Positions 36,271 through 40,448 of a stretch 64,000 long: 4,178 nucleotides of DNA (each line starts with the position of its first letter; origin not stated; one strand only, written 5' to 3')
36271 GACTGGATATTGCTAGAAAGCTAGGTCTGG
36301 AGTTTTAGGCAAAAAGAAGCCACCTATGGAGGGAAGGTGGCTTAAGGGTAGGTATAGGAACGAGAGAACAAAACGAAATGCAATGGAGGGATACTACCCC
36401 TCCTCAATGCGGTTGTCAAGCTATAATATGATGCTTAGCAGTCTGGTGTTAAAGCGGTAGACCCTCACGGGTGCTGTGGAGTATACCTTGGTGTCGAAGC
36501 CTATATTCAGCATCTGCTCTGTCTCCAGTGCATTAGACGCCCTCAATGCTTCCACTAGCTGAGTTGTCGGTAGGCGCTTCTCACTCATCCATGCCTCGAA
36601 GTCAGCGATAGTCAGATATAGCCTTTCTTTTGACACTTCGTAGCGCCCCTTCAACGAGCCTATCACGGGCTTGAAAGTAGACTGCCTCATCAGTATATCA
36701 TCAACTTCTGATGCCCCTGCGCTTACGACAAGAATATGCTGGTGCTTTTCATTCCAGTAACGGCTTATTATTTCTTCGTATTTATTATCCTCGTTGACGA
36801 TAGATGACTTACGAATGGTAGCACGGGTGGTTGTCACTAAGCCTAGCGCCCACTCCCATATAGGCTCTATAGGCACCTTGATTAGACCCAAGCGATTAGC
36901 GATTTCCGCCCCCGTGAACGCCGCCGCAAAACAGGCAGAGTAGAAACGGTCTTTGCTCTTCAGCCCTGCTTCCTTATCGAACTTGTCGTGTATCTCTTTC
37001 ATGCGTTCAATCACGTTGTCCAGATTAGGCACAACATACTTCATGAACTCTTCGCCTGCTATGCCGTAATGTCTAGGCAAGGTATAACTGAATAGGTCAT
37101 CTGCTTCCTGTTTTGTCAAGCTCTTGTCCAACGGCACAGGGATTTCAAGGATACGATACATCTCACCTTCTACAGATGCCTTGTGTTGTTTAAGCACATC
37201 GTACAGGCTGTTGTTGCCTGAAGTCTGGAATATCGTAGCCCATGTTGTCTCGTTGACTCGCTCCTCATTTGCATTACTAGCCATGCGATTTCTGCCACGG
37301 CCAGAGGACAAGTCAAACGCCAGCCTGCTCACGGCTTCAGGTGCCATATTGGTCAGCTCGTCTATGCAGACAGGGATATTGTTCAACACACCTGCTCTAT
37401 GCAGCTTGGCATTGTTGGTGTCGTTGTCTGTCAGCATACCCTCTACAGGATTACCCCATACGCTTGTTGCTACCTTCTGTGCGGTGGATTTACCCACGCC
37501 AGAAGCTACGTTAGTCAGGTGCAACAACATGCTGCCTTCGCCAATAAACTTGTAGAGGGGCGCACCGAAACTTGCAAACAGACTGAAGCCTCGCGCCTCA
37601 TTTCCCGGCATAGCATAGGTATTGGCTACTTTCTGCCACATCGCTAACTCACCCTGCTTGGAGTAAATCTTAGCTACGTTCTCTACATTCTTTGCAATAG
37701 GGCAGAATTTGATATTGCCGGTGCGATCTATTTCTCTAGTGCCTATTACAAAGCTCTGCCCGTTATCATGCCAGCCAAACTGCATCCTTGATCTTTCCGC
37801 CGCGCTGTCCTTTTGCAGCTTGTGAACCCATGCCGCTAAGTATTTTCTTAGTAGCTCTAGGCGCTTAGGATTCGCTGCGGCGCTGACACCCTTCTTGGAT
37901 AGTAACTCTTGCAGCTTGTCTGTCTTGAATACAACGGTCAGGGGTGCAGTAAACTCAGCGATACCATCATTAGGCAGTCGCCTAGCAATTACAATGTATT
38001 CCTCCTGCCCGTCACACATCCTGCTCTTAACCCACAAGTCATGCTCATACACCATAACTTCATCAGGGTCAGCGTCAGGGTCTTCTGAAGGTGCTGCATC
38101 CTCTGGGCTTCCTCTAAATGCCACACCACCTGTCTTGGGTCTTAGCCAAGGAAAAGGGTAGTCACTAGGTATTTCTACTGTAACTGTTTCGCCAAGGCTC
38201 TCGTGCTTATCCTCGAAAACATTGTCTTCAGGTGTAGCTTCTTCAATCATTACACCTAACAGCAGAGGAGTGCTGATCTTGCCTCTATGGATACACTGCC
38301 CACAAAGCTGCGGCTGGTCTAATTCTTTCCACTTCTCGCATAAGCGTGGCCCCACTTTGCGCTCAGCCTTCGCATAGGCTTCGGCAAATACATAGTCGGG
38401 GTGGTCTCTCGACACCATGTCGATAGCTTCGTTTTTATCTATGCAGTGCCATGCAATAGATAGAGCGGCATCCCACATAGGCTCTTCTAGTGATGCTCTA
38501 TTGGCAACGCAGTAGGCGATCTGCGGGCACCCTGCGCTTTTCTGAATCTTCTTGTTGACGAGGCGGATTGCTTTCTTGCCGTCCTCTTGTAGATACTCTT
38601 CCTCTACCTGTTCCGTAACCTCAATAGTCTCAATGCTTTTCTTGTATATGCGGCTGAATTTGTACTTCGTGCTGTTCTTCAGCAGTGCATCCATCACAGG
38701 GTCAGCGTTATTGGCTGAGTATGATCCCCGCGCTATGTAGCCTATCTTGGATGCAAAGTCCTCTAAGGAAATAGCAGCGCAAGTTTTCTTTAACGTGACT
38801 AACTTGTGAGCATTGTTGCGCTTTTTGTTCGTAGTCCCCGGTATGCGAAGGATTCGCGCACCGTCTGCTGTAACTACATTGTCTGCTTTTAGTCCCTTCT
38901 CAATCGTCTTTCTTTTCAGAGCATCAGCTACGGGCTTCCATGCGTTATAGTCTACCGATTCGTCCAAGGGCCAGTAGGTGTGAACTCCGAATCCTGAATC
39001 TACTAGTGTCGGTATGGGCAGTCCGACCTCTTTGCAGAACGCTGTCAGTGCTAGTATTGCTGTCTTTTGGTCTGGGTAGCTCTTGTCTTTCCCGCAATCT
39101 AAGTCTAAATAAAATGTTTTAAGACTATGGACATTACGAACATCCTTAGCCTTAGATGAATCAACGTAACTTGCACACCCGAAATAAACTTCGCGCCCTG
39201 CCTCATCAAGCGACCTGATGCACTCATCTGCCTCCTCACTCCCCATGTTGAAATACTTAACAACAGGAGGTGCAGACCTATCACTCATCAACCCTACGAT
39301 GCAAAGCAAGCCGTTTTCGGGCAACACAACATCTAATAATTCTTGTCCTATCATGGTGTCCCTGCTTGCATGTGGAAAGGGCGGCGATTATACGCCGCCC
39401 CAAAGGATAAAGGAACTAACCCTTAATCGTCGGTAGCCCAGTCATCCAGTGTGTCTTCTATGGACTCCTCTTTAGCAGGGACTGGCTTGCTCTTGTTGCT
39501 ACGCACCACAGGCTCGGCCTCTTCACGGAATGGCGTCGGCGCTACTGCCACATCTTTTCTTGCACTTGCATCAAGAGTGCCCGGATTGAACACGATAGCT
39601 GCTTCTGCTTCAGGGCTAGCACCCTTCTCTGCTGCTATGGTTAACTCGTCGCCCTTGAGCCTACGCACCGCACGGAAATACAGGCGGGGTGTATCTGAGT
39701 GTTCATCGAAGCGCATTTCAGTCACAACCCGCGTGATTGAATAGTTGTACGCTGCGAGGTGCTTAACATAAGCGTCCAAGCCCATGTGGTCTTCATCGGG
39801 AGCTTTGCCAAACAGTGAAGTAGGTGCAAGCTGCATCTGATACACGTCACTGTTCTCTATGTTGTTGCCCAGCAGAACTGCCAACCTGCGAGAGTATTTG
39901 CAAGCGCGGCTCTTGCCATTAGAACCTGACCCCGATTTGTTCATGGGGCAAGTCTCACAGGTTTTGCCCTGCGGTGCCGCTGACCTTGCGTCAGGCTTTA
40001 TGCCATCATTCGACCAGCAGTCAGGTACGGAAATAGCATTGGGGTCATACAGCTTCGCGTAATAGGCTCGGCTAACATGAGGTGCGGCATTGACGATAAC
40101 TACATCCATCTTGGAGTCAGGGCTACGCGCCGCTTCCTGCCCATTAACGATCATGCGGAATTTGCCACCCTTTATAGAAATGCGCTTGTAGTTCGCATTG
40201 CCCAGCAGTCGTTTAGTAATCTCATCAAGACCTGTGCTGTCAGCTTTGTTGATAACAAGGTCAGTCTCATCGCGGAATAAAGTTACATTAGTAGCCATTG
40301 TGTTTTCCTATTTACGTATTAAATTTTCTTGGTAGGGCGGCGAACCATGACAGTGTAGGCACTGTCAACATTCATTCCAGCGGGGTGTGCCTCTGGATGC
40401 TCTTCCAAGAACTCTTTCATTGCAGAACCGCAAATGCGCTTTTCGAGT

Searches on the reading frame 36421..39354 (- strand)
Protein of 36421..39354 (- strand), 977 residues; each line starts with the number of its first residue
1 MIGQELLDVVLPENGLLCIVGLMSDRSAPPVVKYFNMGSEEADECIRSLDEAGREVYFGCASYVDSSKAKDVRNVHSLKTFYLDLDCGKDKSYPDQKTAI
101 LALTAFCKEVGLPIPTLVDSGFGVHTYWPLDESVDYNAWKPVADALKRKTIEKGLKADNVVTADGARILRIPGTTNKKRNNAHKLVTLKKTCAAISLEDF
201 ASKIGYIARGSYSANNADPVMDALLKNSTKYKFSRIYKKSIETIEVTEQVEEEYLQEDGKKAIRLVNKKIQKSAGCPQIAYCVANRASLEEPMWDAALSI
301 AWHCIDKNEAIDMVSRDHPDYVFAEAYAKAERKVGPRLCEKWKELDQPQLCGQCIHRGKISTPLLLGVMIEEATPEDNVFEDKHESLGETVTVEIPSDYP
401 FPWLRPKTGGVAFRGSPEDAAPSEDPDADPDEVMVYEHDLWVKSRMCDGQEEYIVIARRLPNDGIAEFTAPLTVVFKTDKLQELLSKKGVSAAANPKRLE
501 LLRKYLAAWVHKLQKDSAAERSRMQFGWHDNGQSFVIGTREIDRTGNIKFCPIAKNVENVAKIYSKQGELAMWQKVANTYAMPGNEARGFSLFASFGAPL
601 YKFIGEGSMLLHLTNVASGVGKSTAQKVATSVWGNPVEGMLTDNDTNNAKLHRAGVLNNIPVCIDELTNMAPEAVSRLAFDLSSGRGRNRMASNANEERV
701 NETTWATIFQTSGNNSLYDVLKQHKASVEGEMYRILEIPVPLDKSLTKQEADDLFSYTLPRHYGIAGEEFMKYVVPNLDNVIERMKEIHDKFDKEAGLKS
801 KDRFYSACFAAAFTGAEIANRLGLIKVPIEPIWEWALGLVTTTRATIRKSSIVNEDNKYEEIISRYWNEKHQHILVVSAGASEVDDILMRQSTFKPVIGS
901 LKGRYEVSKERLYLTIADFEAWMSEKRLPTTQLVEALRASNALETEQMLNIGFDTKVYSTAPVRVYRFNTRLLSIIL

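Call 7: search_protein_families(library=phrogs, proteins=[window:36421-39354:-])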
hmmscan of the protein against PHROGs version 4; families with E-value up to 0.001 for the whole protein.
window:36421-39354:- (977 aa): 6 families
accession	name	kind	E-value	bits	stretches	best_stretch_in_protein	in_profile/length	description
phrog_25314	-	unknown function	6.3e-109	366.6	1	67-943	92-958/1010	-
phrog_8841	-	DNA, RNA and nucleotide metabolism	5.7e-39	135.3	1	424-808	111-478/633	DNA primase/helicase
phrog_1139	-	DNA, RNA and nucleotide metabolism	2.5e-17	63.2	1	482-945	416-868/895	DNA primase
phrog_2478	-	DNA, RNA and nucleotide metabolism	2.5e-09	36.8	1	31-193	34-204/854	DNA polymerase/primase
phrog_10514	-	DNA, RNA and nucleotide metabolism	1e-05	25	1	6-203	7-189/750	DNA primase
phrog_3123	-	unknown function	0.00053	19.7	1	52-205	62-195/583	-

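Call 8: search_protein_families(library=pfam, proteins=[window:36421-39354:-])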
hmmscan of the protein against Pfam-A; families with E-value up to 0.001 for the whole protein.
window:36421-39354:- (977 aa): 1 family
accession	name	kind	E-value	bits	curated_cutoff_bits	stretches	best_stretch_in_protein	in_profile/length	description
PF06048.17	DUF927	-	7e-32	111.7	22.6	1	426-697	17-278/284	Domain of unknown function (DUF927)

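Call 9: search_dna_similar(query=window:36421-39354:-, collection=phages, mode=protein, max_rows=25)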
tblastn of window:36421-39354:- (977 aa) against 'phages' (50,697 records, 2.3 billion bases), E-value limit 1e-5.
Records with a match: 23; places in all: 23; records where one place covers at least 80% of the query: 1.
Best place of each record, by identity: <60% 23.
By first word of the organism name: Rhizobium 4; Pseudomonas 3; Ruminococcus 3; Bacteriophage 3; Anaerostipes 3; Faecalibacterium 2; Thermoanaerobacterium 2; Klebsiella 1; Escherichia 1; Roseburia 1.
By host as written in the record: - 4; Anaerostipes caccae DA844 3; Rhizobium phaseoli N831 2; [Ruminococcus] gnavus ATCC 29149 2; Faecalibacterium prausnitzii 2; Thermoanaerobacterium saccharolyticum JW/SL-YS485 2; Pseudomonas aeruginosa 1; Rhizobium etli T3_14 1; and 6 more.
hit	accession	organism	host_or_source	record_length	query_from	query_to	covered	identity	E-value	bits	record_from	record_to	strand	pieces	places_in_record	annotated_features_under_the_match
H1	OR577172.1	Pseudomonas phage Rollin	Pseudomonas aeruginosa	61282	74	960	81%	32.2%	2e-69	358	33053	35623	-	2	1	hypothetical protein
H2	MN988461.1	Rhizobium phage RHph_TM27A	Rhizobium phaseoli N831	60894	22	937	65%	27.1%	2e-31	222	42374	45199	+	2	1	putative integrase protein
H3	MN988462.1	Rhizobium phage RHph_TM27B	Rhizobium phaseoli N831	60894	22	937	65%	27.1%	2e-31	222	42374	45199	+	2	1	putative integrase protein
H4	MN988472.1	Rhizobium phage RHph_TM3_14A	Rhizobium etli T3_14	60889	22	937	65%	27.1%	2e-31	222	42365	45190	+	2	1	putative integrase protein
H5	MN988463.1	Rhizobium phage RHph_TM29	Rhizobium phaseoli N931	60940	22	937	65%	27.1%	2e-31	222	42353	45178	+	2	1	putative integrase protein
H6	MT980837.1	Ruminococcus phage phiRg507T2_3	[Ruminococcus] gnavus ATCC 29149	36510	449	822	38%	25.1%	4e-12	77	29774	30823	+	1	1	gp42: helicase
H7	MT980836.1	Ruminococcus phage phiRg507T2_2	[Ruminococcus] gnavus ATCC 29149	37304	449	822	38%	25.1%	4e-12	77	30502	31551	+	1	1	gp42: helicase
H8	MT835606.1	Bacteriophage sp.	human fecal samples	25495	449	822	38%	25.1%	2e-11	75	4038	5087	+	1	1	record has no annotation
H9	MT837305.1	Bacteriophage sp.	human fecal samples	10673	449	771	33%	26.1%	2e-12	77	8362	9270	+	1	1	record has no annotation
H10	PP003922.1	Pseudomonas phage vB_Pae_U10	Pseudomonas aeruginosa ST773 ...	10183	467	804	35%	24.6%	3e-16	90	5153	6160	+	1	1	DNA primase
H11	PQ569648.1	Klebsiella phage P12620-1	Klebsiella sp.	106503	447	792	35%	23.7%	2e-8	65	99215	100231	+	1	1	hypothetical protein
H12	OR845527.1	Escherichia phage ECO95 1-6-1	Escherichia coli O157:H7 ATCC 43895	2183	447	792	35%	23.7%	2e-8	64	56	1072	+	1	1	record has no annotation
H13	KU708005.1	Pseudomonas phage phiAH14b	Pseudomonas sp. ANT_H14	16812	527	831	31%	26.4%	9e-12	76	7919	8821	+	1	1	RNA helicase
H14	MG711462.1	Faecalibacterium phage FP_Epona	Faecalibacterium prausnitzii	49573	449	782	34%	23.8%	7e-6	56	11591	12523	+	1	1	primase/helicase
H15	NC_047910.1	Faecalibacterium phage FP_Epona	Faecalibacterium prausnitzii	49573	449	782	34%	23.8%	7e-6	56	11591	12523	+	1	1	DNA primase/helicase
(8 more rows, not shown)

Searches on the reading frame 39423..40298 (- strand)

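Call 7: search_protein_families(library=phrogs, proteins=[window:39423-40298:-])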
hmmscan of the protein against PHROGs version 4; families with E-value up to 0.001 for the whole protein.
window:39423-40298:- (291 aa): 2 families
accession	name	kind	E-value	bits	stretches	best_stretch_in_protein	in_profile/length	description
phrog_27714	-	unknown function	6e-30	105.8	1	32-219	55-239/292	-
phrog_23155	-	unknown function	1.7e-14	54.7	1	35-162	38-157/255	-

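Call 8: search_protein_families(library=pfam, proteins=[window:39423-40298:-])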
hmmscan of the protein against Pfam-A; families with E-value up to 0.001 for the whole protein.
window:39423-40298:- (291 aa): 0 families
